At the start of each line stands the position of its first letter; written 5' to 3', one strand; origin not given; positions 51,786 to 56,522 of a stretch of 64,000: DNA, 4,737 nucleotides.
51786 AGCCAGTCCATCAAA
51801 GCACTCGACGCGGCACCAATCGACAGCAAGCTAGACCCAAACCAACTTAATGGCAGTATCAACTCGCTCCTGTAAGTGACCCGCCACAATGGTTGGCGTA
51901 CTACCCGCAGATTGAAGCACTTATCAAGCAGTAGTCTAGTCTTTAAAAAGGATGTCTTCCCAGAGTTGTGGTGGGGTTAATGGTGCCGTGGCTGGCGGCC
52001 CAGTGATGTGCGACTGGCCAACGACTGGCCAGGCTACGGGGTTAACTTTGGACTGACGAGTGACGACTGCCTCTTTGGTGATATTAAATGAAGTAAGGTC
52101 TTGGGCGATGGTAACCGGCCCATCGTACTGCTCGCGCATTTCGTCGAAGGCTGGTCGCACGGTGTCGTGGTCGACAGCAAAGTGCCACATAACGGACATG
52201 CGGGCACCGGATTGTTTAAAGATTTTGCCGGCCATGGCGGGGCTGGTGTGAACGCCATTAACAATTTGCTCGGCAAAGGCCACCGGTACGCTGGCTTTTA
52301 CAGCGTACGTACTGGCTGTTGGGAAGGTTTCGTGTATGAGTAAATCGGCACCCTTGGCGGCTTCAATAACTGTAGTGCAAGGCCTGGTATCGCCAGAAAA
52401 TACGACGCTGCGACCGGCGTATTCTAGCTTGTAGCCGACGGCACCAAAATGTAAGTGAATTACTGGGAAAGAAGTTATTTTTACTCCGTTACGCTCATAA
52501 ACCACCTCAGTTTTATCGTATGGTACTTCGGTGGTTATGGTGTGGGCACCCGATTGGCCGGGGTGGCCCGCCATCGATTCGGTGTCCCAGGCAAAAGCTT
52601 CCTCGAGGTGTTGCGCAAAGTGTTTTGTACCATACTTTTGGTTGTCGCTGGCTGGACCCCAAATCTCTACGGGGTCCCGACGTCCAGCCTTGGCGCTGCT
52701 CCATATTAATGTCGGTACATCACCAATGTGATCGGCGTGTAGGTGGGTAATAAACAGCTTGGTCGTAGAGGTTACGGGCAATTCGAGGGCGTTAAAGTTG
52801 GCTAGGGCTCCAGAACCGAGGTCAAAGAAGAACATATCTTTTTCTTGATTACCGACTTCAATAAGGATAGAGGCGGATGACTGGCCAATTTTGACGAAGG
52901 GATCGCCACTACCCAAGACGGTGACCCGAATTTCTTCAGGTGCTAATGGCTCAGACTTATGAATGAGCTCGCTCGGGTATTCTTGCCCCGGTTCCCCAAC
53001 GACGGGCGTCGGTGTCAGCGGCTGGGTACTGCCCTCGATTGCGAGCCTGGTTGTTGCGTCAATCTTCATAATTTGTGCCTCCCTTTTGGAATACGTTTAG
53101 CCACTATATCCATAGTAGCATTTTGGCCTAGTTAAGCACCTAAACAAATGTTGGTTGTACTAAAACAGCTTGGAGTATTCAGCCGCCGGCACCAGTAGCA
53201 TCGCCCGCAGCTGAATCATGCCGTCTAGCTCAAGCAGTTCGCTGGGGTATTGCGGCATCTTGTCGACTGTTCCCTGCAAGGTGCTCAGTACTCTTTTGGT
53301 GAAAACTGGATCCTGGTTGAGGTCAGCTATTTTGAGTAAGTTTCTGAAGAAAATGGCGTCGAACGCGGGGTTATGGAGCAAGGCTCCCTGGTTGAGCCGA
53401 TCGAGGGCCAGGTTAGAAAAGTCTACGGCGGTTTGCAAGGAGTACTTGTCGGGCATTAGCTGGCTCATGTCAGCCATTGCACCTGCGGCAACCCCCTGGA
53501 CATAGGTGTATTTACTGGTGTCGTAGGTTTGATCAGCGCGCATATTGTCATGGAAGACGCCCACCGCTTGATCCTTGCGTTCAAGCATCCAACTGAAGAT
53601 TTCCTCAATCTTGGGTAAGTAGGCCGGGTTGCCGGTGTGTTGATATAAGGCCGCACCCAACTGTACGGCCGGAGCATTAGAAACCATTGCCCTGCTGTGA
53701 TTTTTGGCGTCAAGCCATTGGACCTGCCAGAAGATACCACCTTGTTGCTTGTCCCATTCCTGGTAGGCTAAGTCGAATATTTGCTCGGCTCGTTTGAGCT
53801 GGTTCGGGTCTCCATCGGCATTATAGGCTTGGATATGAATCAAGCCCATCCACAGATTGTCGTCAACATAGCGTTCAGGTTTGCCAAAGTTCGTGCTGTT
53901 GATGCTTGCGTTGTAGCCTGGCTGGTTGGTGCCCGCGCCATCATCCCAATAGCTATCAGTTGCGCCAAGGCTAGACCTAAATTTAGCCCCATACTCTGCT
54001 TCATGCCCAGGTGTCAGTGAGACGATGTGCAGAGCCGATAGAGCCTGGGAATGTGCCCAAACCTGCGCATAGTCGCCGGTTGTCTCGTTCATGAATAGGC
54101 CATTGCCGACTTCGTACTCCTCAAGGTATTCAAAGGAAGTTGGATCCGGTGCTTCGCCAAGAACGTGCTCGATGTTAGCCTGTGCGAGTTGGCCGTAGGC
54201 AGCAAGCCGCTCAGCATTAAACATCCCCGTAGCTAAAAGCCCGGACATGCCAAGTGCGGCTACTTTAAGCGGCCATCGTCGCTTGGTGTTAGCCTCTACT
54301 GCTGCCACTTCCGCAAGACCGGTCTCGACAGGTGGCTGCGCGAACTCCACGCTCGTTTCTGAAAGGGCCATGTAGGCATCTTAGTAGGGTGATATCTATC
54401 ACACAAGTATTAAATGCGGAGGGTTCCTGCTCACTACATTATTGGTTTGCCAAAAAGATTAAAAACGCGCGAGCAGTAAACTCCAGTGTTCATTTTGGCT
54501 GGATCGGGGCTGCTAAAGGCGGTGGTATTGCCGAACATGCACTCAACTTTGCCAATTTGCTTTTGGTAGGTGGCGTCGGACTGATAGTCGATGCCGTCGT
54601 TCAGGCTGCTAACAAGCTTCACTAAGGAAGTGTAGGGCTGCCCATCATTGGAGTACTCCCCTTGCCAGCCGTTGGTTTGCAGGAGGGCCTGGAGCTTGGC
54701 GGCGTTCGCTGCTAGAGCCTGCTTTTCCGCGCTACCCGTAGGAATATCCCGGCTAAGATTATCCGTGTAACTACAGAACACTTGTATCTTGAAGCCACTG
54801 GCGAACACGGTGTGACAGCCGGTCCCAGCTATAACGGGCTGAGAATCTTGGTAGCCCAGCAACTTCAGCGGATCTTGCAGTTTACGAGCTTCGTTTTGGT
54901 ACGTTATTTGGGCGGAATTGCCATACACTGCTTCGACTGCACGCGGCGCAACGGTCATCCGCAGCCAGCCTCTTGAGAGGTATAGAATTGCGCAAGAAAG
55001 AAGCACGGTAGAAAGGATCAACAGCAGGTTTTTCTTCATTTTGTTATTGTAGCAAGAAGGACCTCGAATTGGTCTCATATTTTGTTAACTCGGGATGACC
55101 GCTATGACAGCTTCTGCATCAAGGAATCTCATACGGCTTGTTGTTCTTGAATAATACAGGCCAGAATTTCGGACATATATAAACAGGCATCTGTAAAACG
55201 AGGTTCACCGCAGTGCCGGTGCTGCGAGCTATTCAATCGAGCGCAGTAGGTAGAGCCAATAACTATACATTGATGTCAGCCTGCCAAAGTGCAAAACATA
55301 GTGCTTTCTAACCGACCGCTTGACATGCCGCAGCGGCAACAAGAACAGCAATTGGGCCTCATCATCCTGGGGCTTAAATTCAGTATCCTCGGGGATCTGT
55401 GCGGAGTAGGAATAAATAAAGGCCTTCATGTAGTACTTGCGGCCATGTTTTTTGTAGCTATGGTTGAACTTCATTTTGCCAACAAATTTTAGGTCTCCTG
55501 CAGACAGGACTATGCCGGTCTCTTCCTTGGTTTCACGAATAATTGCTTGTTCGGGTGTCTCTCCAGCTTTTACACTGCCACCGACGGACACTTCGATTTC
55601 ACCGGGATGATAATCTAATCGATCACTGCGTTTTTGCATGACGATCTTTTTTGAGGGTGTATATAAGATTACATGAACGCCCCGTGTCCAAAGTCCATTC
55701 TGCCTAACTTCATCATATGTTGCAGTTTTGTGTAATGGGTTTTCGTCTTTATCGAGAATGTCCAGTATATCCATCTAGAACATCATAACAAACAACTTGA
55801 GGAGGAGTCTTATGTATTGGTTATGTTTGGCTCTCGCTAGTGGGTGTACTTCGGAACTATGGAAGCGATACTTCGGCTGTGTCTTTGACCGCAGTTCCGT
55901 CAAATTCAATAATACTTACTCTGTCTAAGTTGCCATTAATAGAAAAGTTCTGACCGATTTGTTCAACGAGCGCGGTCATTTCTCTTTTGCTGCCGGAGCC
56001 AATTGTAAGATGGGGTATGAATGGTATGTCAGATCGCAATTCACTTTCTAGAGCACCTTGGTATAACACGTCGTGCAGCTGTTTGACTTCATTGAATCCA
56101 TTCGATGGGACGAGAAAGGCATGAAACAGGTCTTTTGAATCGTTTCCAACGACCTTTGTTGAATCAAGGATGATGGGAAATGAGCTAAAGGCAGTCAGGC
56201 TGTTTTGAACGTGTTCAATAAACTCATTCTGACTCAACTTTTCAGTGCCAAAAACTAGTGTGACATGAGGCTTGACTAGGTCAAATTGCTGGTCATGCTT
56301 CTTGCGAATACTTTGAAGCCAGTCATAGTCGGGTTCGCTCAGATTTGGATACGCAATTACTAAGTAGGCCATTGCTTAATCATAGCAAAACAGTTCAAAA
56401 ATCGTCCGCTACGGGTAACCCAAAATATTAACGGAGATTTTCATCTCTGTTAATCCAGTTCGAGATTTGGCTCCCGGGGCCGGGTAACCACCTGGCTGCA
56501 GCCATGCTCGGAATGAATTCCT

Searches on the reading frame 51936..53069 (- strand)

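Call 20: search_protein_families(library=pfam, proteins=[window:51936-53069:-], max_evalue=0.01)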
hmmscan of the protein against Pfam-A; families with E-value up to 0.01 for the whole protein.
window:51936-53069:- (377 aa): 3 families
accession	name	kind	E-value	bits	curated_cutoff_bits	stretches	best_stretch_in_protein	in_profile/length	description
PF12706.13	Lactamase_B_2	-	9e-14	52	27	1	104-297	33-200/200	Beta-lactamase superfamily domain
PF00753.33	Lactamase_B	-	6.9e-08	33.1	22.7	1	67-229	8-151/196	Metallo-beta-lactamase superfamily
PF23023.1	Anti-Pycsar_Apyc1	-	0.0032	17.4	50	1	50-119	6-71/250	Anti-Pycsar protein Apyc1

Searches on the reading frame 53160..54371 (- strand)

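Call 20: search_protein_families(library=pfam, proteins=[window:53160-54371:-], max_evalue=0.01)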
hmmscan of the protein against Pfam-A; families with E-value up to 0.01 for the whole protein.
window:53160-54371:- (403 aa): 3 families
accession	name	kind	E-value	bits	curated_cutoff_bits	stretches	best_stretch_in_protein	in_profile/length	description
PF03663.20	Glyco_hydro_76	-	2e-24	87.3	25.9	1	147-329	65-258/366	Glycosyl hydrolase family 76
PF07470.19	Glyco_hydro_88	-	4.1e-06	26.5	26.6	0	166-220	70-124/352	Glycosyl Hydrolase Family 88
PF07221.17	GlcNAc_2-epim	-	0.0074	16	23.4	1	176-284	219-331/347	N-acylglucosamine 2-epimerase (GlcNAc 2-epimerase)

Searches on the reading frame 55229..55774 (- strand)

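Call 42: search_protein_families(library=ncbifam, proteins=[window:55229-55774:-], max_evalue=0.01)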
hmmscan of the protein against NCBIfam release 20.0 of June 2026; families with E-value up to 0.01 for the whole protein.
window:55229-55774:- (181 aa): 19 families
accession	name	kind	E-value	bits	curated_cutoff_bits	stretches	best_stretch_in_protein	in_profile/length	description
NF011922.0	PRK15393.1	equivalog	5e-12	45.8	152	1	4-89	13-97/182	NUDIX hydrolase YfcD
NF006961.0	PRK09438.1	equivalog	5.7e-10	38.8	103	1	32-102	10-75/151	dihydroneopterin triphosphate diphosphatase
TIGR00586.1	mutt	equivalog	5.8e-08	32.8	97.9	1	44-108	19-77/129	8-oxo-dGTP diphosphatase MutT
NF041653.1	Nud_hyd_Meth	equivalog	1.1e-07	31.8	300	1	24-95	21-91/170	Nudix hydrolase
NF008044.0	PRK10776.1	equivalog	1.9e-07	31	148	1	39-105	13-75/130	8-oxo-dGTP diphosphatase MutT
NF007980.0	PRK10707.1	equivalog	2.4e-06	27.3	134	1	36-175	38-166/192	CoA pyrophosphatase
NF006530.0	PRK08999.1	equivalog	3.8e-06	26.2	245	1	36-107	12-77/315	Nudix family hydrolase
NF002995.0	PRK03759.1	equivalog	1e-05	25.3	127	1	7-158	12-157/185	isopentenyl-diphosphate Delta-isomerase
TIGR02705.1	nudix_YtkD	equivalog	1.2e-05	24.9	154.4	1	65-113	51-97/156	RNA deprotection pyrophosphohydrolase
NF007834.0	PRK10546.1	equivalog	9.9e-05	22.2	156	1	42-94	15-65/135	pyrimidine (deoxy)nucleoside triphosphate diphosphatase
NF001935.0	PRK00714.1-2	equivalog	0.00011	21.8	259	1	65-102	37-72/183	RNA pyrophosphohydrolase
NF001299.0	PRK00241.1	equivalog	0.00037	20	158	1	56-99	156-197/263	NAD(+) diphosphatase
NF008736.0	PRK11762.1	equivalog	0.00044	19.8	169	1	66-122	81-135/186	ADP compounds hydrolase NudE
NF001938.0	PRK00714.1-5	equivalog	0.0012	18.3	116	1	29-89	12-75/172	RNA pyrophosphohydrolase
NF001937.0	PRK00714.1-4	equivalog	0.0019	17.8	139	1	31-107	9-77/161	RNA pyrophosphohydrolase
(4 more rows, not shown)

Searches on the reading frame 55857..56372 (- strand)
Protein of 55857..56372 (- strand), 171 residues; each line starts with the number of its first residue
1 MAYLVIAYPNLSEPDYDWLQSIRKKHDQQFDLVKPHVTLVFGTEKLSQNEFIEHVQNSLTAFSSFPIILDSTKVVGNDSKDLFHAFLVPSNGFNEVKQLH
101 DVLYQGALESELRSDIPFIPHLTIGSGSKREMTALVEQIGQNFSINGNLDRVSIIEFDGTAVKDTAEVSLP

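Call 42: search_protein_families(library=ncbifam, proteins=[window:55857-56372:-], max_evalue=0.01)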
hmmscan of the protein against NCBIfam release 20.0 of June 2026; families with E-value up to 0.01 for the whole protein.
window:55857-56372:- (171 aa): 2 families
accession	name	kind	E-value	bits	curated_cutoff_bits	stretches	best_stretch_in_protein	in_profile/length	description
NF010223.0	PRK13679.1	equivalog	2.5e-10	40.5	129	1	15-155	13-151/170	hypothetical protein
TIGR02258.1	2_5_ligase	equivalog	8.6e-06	25.8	65.7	1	29-155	33-161/180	RNA 2',3'-cyclic phosphodiesterase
